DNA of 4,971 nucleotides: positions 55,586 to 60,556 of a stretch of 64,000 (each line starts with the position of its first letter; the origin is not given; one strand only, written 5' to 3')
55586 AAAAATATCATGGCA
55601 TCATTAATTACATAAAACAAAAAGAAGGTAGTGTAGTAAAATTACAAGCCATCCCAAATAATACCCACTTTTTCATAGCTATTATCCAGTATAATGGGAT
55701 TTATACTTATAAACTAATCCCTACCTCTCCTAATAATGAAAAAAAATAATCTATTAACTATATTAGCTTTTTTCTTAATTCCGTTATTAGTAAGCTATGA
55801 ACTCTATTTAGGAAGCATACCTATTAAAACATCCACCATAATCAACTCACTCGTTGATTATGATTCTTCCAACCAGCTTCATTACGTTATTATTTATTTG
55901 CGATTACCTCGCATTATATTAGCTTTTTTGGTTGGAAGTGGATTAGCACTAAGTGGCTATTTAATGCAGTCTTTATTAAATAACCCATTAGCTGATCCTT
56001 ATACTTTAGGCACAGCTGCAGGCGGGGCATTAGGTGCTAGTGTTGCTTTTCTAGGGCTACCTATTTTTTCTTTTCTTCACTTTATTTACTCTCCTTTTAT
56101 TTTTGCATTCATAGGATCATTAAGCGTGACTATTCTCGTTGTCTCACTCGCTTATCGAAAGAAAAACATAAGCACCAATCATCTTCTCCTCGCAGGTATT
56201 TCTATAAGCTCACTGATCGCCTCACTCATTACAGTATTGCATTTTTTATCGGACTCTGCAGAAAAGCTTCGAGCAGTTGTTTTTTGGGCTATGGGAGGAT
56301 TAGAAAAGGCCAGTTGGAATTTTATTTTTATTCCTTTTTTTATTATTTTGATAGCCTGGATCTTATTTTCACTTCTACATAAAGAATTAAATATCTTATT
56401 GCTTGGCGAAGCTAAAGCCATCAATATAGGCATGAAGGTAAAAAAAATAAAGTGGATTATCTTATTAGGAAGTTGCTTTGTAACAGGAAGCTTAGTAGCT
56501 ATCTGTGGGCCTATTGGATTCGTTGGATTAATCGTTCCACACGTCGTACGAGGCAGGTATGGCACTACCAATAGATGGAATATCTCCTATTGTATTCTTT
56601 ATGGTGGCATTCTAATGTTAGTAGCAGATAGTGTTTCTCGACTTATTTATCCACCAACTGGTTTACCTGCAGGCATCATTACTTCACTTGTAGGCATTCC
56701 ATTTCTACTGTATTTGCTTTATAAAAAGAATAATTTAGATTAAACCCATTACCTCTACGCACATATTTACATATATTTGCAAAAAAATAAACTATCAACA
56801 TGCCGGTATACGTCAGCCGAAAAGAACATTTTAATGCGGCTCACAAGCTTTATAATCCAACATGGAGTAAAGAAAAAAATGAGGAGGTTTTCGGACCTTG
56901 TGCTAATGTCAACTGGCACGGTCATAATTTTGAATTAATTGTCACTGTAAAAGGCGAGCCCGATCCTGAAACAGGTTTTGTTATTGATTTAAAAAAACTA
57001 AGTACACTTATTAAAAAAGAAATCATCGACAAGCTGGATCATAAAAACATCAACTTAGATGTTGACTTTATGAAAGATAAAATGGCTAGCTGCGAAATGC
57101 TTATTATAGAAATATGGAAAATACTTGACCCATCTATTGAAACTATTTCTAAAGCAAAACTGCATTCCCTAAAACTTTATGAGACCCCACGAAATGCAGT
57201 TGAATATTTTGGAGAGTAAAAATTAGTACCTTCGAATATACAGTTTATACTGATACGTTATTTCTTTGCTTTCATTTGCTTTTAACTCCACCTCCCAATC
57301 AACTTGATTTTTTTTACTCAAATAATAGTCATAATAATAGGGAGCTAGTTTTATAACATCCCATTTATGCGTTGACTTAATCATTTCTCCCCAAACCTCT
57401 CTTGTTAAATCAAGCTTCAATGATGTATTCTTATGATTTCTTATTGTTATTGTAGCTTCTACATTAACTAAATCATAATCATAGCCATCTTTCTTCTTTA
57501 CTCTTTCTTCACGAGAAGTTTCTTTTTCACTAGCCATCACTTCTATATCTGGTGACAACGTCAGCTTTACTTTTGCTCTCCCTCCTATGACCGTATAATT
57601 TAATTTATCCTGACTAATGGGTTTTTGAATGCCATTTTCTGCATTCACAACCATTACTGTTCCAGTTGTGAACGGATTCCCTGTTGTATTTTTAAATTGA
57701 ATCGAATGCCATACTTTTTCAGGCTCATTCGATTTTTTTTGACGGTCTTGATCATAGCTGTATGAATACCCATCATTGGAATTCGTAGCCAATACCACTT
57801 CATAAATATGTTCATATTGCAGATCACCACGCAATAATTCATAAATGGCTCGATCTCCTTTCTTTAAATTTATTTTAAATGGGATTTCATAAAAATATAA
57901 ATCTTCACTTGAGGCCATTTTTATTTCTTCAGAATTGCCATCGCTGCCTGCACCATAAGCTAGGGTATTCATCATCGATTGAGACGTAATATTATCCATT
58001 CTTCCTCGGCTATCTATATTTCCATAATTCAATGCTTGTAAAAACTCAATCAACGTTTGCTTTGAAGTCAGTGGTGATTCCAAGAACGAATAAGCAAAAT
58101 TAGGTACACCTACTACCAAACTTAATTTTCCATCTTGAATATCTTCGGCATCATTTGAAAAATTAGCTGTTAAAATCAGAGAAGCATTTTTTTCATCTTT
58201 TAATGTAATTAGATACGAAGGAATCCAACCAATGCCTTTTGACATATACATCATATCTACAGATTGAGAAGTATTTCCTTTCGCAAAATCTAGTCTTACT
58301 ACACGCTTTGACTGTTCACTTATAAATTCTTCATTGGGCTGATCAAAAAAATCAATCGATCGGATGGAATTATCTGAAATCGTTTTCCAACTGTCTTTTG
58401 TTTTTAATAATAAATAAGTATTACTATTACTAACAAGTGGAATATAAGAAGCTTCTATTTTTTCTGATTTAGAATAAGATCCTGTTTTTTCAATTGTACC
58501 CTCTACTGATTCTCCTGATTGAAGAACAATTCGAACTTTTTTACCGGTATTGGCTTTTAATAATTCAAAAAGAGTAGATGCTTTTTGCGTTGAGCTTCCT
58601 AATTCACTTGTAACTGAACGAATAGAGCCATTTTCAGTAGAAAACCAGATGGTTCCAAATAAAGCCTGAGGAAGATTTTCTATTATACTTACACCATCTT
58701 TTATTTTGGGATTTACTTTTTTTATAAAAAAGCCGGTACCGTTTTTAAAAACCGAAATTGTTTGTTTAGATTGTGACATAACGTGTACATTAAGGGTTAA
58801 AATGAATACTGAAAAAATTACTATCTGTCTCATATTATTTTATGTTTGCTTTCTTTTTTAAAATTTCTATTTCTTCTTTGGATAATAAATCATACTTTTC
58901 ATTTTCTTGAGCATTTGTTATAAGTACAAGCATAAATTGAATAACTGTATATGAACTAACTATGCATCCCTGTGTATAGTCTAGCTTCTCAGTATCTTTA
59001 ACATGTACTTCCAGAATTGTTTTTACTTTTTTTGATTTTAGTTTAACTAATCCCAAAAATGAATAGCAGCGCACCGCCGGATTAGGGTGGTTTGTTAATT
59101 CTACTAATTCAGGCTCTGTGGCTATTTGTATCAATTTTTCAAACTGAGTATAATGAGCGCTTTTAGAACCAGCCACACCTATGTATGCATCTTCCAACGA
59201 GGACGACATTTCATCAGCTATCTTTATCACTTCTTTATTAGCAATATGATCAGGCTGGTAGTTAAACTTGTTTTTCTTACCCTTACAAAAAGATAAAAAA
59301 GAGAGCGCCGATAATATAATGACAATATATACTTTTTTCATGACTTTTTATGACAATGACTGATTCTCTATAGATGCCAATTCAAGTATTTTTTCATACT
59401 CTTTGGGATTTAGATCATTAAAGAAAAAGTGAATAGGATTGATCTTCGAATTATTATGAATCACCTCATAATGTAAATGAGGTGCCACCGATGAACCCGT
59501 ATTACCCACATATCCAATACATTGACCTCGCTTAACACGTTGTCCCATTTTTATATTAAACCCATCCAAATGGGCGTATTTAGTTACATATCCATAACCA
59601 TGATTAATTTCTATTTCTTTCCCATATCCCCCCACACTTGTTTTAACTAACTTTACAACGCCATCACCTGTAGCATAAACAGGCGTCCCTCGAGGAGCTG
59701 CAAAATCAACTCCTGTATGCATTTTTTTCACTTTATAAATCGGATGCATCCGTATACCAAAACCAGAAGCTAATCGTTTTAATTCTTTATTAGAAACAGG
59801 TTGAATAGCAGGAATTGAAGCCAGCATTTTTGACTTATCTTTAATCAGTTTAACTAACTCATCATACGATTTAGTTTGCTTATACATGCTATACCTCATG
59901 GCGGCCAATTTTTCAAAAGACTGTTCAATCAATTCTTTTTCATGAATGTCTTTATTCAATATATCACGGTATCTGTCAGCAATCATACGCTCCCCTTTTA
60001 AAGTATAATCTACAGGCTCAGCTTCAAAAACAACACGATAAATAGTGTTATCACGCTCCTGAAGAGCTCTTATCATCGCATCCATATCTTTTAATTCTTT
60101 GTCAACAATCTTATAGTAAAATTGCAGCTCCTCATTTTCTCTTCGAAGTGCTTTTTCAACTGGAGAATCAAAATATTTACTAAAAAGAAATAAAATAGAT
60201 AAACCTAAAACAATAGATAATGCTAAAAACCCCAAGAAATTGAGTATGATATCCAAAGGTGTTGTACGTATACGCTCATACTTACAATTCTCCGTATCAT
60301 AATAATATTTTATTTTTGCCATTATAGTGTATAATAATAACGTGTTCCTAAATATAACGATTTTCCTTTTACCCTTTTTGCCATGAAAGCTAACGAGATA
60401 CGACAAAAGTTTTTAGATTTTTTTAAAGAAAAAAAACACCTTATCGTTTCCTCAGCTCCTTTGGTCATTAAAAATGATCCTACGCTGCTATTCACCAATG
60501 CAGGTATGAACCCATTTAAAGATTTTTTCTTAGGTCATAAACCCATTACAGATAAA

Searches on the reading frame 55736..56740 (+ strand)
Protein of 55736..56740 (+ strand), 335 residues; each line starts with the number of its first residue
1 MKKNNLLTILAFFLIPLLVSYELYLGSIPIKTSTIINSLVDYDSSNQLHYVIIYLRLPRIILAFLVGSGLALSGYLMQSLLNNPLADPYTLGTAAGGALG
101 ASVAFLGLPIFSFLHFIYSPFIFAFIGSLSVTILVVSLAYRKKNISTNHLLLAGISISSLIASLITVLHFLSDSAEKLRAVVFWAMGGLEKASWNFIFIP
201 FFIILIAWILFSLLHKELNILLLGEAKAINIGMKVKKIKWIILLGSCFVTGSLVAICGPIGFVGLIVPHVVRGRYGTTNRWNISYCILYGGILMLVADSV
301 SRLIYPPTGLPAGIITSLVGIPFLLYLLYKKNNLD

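Call 56: search_protein_families(library=pfam, proteins=[window:55736-56740:+], max_evalue=0.00001)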
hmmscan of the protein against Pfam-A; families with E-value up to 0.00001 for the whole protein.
window:55736-56740:+ (335 aa): 1 family
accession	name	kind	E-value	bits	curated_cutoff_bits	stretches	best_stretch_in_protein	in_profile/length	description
PF01032.23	FecCD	-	4.5e-86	289.1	26.5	1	17-330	4-311/311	FecCD transport family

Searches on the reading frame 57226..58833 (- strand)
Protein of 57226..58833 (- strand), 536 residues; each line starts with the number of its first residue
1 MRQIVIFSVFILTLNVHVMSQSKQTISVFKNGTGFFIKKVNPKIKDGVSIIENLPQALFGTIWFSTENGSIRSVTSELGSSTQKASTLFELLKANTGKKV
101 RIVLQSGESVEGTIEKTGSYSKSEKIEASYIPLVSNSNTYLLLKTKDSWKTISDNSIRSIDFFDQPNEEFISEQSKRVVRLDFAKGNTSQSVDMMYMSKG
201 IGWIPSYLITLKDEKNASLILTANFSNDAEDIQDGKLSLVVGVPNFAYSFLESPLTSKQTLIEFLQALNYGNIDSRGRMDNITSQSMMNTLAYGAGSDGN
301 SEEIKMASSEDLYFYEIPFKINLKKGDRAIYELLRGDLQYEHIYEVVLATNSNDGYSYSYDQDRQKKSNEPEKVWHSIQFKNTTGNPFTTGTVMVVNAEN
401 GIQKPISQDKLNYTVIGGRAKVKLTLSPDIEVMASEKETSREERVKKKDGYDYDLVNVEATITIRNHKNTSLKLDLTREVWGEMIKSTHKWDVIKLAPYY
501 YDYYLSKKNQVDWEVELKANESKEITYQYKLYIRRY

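Call 56: search_protein_families(library=pfam, proteins=[window:57226-58833:-], max_evalue=0.00001)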
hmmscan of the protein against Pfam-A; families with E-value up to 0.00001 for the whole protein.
window:57226-58833:- (536 aa): 0 families

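Call 63: find_encoding_contigs(protein=window:57226-58833:-, flank=10000, max_places=5)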
Protein window:57226-58833:- (536 aa): no gene with exactly this product is on record in the collection.

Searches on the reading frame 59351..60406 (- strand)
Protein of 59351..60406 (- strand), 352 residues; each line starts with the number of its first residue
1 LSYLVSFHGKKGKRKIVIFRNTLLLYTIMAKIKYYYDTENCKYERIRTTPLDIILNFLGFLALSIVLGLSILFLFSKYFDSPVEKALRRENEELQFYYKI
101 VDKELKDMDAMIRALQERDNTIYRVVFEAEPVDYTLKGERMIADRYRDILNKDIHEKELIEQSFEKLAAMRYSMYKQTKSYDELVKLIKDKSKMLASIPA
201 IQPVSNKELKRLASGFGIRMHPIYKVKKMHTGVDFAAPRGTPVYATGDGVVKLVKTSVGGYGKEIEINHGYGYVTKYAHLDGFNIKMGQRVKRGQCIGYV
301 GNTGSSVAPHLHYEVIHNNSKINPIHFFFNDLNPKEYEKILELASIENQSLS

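Call 56: search_protein_families(library=pfam, proteins=[window:59351-60406:-], max_evalue=0.00001)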
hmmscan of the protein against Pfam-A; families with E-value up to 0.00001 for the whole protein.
window:59351-60406:- (352 aa): 1 family
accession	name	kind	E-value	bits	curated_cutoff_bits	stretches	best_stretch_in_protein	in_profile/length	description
PF01551.29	Peptidase_M23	-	7e-33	113.1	28.7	1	228-324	1-96/96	Peptidase family M23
